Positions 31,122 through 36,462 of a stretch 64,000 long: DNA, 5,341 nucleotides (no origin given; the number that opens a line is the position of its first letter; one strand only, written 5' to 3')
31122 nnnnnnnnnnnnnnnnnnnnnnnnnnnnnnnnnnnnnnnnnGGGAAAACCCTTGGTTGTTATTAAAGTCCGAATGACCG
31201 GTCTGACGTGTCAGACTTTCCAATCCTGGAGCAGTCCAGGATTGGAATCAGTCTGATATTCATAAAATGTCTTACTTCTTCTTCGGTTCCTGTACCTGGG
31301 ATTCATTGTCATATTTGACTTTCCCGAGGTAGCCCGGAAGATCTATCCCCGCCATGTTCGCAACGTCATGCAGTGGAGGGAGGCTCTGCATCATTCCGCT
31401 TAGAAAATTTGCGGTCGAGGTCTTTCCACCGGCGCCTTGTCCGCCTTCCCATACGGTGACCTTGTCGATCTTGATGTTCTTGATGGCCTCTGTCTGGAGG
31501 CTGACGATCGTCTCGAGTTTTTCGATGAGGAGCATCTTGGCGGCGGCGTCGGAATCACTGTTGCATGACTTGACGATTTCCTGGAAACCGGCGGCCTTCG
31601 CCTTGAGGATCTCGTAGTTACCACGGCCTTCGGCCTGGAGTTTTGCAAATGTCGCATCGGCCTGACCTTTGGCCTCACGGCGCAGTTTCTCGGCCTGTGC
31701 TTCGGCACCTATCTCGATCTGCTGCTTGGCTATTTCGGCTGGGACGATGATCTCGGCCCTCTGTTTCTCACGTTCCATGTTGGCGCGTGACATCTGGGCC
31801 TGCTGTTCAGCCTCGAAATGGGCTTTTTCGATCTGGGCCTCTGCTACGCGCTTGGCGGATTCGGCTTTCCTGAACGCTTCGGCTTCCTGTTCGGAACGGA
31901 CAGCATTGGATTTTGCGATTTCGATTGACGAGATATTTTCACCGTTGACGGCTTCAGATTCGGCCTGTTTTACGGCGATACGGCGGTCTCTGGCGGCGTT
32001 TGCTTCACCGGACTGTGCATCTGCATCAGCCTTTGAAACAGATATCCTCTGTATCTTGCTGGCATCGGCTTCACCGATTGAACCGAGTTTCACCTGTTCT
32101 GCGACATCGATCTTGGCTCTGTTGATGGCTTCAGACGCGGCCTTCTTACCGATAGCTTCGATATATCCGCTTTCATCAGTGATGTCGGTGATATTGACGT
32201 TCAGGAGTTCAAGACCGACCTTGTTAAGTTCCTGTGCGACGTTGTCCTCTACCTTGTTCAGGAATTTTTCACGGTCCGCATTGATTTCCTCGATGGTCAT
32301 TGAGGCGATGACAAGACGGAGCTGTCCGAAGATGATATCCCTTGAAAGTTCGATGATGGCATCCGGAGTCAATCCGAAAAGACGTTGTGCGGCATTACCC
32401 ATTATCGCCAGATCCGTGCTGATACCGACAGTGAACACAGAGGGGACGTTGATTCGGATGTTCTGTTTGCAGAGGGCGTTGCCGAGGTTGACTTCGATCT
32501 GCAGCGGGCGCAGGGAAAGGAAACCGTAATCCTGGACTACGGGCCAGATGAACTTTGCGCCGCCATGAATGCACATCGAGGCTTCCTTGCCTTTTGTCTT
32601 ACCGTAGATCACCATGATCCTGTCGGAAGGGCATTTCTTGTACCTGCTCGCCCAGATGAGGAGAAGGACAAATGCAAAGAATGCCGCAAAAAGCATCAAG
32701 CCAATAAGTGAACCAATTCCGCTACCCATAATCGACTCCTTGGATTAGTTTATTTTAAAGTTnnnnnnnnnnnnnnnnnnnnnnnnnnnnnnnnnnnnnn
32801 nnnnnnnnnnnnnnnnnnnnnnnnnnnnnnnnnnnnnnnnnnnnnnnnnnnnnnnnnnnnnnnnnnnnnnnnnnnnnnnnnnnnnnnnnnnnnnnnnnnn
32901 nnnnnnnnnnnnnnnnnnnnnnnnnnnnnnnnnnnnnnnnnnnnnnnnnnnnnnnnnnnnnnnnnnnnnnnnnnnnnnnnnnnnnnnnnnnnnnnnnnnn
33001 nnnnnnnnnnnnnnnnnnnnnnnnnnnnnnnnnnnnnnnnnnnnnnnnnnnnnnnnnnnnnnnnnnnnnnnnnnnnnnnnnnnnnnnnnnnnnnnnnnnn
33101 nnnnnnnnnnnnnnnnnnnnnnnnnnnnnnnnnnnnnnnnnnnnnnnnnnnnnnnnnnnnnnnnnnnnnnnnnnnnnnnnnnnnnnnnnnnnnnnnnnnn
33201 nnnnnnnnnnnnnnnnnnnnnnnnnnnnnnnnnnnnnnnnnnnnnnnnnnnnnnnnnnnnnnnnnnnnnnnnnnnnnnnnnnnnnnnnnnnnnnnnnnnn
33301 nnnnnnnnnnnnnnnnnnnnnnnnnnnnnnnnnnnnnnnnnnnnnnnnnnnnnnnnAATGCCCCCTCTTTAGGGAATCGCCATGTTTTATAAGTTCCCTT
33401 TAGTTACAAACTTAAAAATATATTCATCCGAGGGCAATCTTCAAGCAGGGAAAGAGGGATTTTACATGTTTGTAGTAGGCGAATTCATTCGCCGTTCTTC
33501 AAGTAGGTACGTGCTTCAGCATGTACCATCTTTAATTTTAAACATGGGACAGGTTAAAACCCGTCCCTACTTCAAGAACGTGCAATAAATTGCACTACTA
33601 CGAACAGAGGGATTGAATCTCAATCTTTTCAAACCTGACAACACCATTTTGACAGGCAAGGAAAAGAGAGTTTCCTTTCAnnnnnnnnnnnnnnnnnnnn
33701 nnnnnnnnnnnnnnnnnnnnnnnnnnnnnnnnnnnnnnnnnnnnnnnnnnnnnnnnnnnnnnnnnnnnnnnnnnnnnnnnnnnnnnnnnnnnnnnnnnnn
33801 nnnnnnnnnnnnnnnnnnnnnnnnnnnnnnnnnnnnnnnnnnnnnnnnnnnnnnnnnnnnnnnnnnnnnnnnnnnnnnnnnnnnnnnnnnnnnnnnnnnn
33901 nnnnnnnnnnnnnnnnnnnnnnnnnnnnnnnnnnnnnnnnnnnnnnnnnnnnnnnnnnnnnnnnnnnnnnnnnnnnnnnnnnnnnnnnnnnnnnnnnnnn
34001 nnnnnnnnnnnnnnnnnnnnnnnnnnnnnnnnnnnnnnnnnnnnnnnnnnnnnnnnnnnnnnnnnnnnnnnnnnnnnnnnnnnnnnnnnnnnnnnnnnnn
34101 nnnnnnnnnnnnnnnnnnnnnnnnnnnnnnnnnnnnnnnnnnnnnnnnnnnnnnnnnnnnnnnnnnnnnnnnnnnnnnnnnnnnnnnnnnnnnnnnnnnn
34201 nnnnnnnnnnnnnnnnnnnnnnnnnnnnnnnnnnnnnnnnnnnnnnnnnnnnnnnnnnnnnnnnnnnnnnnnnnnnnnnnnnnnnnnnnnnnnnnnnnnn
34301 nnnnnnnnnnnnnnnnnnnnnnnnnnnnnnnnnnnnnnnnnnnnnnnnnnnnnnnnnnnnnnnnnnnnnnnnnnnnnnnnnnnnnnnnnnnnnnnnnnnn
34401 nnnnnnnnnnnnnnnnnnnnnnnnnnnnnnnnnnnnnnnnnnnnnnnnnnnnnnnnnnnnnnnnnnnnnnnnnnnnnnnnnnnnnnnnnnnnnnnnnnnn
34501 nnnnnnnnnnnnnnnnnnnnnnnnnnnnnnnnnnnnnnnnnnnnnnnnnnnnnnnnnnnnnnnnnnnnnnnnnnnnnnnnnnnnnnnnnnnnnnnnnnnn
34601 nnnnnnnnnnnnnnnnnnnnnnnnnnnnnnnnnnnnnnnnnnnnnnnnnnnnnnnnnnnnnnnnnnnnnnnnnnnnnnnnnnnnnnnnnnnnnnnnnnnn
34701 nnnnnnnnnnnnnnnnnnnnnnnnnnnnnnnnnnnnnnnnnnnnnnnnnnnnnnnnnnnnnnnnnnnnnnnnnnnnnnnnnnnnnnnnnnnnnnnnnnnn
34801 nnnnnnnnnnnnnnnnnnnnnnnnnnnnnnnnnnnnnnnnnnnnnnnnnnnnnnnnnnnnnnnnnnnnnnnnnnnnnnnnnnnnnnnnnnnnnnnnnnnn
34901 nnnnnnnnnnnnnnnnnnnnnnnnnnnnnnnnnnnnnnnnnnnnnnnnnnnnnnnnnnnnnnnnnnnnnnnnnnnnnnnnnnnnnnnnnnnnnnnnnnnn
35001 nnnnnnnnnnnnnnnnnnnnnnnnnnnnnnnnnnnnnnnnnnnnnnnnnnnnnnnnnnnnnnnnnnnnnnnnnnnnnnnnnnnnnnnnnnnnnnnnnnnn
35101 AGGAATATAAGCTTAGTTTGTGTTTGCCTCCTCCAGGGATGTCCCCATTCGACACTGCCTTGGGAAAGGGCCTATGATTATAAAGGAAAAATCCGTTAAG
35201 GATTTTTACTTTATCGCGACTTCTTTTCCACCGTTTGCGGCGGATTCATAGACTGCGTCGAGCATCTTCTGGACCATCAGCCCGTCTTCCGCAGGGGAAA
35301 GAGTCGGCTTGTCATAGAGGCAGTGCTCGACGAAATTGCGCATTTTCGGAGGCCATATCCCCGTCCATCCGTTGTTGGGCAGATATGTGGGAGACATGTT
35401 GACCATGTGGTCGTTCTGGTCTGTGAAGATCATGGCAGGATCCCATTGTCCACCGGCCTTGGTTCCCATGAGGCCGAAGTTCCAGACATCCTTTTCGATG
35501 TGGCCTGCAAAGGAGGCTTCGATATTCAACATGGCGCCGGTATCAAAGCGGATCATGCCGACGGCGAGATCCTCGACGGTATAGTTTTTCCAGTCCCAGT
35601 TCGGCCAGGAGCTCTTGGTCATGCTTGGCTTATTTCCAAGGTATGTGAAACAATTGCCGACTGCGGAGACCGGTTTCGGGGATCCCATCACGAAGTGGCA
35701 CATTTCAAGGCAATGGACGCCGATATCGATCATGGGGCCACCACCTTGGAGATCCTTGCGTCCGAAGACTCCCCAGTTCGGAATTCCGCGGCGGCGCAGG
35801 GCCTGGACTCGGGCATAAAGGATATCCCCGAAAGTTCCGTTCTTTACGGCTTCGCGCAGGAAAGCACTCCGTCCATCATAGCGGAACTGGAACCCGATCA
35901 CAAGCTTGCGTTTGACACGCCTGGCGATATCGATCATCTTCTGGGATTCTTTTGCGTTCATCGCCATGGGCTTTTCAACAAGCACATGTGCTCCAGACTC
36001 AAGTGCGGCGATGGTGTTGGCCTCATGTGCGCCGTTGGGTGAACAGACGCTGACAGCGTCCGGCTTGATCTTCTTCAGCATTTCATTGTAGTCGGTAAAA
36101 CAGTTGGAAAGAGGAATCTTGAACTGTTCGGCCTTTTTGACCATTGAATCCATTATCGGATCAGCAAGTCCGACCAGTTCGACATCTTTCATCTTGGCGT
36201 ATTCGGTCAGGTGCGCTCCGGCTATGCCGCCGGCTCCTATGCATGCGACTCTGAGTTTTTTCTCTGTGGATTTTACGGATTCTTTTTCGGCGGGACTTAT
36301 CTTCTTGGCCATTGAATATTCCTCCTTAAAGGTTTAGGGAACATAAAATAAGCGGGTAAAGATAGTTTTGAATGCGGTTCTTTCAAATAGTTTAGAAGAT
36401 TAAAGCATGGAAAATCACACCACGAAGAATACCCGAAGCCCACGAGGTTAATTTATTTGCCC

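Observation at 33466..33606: New family of ~137-bp structured repeat elements (three copies in 64 kb) with terminal inverted repeats and four internal hairpins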

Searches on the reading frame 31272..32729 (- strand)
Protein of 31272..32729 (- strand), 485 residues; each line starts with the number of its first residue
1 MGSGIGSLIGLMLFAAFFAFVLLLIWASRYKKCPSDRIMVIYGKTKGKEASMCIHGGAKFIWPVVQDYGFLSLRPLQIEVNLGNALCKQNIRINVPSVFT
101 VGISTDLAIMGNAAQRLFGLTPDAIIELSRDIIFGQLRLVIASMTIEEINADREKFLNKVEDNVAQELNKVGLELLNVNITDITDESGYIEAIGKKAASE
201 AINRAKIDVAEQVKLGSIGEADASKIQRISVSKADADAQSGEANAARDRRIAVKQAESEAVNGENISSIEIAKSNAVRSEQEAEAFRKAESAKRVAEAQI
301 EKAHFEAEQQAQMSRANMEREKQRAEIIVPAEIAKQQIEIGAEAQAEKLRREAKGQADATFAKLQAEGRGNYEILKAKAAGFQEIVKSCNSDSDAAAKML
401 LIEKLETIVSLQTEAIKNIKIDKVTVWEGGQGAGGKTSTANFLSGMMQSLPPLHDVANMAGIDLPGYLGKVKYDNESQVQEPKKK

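Call 11: search_protein_families(library=pfam, proteins=[window:31272-32729:-])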
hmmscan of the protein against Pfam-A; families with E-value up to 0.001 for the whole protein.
window:31272-32729:- (485 aa): 1 family
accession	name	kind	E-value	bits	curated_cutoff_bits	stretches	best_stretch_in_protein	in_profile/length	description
PF01145.31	Band_7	-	1e-28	101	23.6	1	34-212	4-174/176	SPFH domain / Band 7 family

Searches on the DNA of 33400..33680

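Call 10: search_rna_families(source=window, start=33400, end=33680, threshold=evalue, max_evalue=10)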
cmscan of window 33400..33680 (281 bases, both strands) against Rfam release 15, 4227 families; matches with E-value up to 10: 7.
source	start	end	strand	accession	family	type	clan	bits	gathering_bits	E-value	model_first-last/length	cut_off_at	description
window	33494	33579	-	RF03781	mir-4524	Gene; miRNA;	-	33.1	68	1.3e-05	1-84/84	no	mir-4524 microRNA precursor family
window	33414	33498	-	RF00368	sroB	Gene; sRNA;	-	20.8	44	2.3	1-83/83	no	sroB RNA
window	33477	33596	-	RF03933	MIR6445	Gene; miRNA;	-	20.3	100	0.11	1-117/117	no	MIR6445 microRNA precursor family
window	33527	33566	-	RF01067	ATPC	Gene;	-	19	45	0.2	43-82/92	no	ATPC RNA motif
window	33501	33572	+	RF03503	mir-547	Gene; miRNA;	-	15.6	90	1.3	1-78/78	no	mir-547 microRNA precursor family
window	33620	33659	-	RF00047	mir-2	Gene; miRNA;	-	15.6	45.5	2.2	1-72/72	no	mir-2 microRNA precursor family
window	33468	33605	-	RF00586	SNORA12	Gene; snRNA; snoRNA; HACA-box;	-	12.6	45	3.5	1-148/148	no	Small nucleolar RNA SNORA12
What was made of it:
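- On Curated RNA families (Rfam 15): Sub-threshold hits are chance matches to microRNA hairpin models (call 10).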

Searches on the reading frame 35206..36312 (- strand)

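Call 11: search_protein_families(library=pfam, proteins=[window:35206-36312:-])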
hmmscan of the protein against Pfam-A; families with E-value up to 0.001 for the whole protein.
window:35206-36312:- (368 aa): 3 families
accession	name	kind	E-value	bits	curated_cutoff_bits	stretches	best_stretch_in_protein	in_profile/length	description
PF01408.29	GFO_IDH_MocA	-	7.3e-27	94.9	24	1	20-141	1-120/120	Oxidoreductase family, NAD-binding Rossmann fold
PF02894.22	GFO_IDH_MocA_C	-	5.1e-22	79.2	22.9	1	153-364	1-215/218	Oxidoreductase family, C-terminal alpha/beta domain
PF22725.1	GFO_IDH_MocA_C3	-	4.2e-19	69.2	27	1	152-285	4-120/124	GFO/IDH/MocA C-terminal domain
